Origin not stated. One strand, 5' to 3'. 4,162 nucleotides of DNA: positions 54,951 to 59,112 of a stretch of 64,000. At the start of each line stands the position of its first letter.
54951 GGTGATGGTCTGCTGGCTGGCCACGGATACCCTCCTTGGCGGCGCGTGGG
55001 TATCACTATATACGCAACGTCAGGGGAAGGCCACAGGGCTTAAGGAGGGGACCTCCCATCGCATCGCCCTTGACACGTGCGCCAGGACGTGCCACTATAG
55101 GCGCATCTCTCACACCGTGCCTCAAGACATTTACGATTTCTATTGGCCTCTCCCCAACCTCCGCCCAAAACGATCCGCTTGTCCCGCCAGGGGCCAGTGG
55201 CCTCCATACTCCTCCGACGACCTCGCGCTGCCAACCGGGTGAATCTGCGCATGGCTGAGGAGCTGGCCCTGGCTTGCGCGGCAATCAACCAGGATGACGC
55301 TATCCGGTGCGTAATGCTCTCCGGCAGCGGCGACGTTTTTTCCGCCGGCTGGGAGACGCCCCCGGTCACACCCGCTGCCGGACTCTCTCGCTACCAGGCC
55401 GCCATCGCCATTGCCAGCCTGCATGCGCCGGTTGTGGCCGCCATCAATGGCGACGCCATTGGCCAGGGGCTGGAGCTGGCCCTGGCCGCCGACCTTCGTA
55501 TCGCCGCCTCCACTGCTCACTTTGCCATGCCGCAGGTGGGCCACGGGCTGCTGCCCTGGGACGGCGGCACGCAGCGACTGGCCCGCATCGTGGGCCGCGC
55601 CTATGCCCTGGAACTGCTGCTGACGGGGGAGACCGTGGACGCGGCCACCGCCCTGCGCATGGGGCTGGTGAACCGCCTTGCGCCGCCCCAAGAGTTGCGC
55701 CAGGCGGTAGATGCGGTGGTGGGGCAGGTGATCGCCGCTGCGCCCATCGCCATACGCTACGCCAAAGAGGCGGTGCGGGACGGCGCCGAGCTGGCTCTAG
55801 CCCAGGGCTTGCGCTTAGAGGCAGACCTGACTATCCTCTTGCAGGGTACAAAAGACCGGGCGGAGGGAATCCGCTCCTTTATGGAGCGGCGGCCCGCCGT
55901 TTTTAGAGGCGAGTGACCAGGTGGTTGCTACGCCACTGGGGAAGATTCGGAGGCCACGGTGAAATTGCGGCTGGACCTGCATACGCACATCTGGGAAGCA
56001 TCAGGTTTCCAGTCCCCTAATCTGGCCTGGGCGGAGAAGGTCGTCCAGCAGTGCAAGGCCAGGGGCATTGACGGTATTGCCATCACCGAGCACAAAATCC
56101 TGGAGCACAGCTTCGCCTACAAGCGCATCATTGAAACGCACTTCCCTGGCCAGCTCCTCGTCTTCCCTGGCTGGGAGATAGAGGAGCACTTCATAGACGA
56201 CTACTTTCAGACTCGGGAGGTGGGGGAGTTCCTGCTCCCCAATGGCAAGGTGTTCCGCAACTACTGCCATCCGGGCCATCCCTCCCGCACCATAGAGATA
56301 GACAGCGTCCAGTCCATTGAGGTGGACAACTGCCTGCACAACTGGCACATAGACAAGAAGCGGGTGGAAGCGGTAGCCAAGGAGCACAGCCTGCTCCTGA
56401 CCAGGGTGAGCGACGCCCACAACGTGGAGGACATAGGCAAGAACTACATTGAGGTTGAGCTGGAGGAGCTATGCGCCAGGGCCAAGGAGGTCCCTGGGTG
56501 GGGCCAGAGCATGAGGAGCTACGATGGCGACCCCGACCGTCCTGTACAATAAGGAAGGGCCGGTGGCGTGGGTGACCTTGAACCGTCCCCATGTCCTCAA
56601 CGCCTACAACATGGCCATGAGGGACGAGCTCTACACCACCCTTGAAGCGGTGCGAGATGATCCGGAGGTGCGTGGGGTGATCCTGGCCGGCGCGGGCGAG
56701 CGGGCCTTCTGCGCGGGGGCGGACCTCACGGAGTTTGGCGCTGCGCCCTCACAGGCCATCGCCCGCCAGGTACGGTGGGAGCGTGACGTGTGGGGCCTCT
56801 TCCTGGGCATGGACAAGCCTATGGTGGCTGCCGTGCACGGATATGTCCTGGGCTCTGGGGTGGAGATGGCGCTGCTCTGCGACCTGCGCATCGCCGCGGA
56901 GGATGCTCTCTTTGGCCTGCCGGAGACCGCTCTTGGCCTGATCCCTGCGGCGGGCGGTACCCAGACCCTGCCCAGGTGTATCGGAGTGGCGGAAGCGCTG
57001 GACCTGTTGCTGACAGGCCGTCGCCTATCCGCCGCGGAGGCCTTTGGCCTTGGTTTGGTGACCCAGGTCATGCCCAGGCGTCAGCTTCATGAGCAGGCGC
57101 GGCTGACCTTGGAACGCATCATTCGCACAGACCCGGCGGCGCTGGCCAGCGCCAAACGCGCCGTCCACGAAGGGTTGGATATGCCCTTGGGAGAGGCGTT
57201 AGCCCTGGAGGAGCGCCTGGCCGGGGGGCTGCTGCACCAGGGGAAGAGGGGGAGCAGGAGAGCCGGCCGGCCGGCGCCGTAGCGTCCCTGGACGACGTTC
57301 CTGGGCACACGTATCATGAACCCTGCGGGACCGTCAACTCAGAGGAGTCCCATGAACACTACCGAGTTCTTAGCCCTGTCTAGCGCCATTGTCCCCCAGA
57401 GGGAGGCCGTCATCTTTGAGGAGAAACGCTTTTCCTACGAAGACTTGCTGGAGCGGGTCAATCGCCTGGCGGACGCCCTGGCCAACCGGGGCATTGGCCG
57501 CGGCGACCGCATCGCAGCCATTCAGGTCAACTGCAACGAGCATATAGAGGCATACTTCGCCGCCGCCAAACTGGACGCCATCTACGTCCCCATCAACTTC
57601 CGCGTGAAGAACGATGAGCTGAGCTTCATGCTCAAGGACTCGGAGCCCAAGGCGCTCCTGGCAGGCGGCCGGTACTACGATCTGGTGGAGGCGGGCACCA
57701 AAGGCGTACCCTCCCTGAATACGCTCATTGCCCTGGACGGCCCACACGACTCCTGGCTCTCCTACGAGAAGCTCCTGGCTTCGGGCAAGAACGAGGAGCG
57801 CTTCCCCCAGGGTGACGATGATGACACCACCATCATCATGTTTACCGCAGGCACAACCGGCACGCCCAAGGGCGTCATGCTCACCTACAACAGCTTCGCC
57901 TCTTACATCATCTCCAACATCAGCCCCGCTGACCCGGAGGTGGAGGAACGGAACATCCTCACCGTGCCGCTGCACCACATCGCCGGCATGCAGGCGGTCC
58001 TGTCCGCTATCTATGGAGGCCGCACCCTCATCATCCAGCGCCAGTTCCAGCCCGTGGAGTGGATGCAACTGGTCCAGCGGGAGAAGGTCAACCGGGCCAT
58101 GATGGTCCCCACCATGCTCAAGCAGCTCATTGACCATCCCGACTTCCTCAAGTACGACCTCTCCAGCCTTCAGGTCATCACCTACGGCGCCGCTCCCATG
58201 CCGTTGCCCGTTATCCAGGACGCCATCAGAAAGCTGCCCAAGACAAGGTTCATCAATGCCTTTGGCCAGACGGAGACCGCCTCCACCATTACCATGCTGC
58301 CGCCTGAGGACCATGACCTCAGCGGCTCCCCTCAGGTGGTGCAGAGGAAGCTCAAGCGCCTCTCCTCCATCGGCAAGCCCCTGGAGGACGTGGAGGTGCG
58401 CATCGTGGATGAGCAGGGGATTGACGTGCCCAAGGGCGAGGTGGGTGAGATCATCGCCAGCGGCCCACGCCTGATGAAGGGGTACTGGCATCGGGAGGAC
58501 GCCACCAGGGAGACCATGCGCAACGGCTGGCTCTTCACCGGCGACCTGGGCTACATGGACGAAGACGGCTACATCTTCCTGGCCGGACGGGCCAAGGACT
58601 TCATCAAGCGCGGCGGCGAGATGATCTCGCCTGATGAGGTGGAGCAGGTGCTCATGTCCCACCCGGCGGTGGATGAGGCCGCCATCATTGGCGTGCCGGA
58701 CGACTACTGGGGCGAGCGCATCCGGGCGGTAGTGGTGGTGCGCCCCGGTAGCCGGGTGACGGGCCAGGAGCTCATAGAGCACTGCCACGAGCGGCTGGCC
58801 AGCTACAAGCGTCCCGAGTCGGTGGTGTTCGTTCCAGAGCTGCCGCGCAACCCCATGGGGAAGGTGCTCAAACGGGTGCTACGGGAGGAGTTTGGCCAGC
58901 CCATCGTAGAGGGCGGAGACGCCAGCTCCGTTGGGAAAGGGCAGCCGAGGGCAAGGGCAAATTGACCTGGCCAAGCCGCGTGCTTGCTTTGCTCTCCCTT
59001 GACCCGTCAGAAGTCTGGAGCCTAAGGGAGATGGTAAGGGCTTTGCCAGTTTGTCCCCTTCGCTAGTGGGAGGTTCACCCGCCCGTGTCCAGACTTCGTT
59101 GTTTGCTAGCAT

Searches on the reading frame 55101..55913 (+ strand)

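Call 44: search_protein_families(library=pfam, proteins=[window:55101-55913:+], max_evalue=0.00001)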
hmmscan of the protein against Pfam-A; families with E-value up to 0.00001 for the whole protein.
window:55101-55913:+ (271 aa): 2 families
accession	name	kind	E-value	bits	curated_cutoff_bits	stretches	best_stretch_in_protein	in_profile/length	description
PF00378.25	ECH_1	-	3.3e-49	167.9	27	1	30-270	3-250/251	Enoyl-CoA hydratase/isomerase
PF16113.10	ECH_2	-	8.7e-29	101.5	27.2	1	34-205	2-183/335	Enoyl-CoA hydratase/isomerase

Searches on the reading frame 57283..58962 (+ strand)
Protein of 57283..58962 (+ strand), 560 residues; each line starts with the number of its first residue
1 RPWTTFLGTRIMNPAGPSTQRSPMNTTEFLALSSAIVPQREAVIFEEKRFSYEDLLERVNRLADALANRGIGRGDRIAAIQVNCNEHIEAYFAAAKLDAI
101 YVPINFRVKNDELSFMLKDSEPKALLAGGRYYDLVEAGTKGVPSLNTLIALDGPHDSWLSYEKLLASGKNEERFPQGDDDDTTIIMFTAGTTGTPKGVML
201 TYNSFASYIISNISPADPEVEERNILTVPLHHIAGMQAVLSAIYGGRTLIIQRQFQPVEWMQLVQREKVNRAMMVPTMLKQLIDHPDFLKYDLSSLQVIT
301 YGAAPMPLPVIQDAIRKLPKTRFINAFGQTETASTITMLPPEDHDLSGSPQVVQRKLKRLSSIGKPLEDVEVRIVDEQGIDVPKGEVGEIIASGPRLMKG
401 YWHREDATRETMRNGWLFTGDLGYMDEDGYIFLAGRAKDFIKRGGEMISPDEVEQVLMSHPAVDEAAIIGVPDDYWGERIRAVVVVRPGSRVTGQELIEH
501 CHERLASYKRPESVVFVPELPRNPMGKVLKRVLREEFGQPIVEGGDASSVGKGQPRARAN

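Call 44: search_protein_families(library=pfam, proteins=[window:57283-58962:+], max_evalue=0.00001)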
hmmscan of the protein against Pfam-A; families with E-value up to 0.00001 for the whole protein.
window:57283-58962:+ (560 aa): 2 families
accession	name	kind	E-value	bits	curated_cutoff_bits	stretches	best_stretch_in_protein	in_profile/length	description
PF00501.34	AMP-binding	-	3.9e-83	279.8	29.9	1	38-402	9-384/384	AMP-binding enzyme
PF13193.12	AMP-binding_C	-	3.3e-23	82.8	24.5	1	452-527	1-76/76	AMP-binding enzyme C-terminal domain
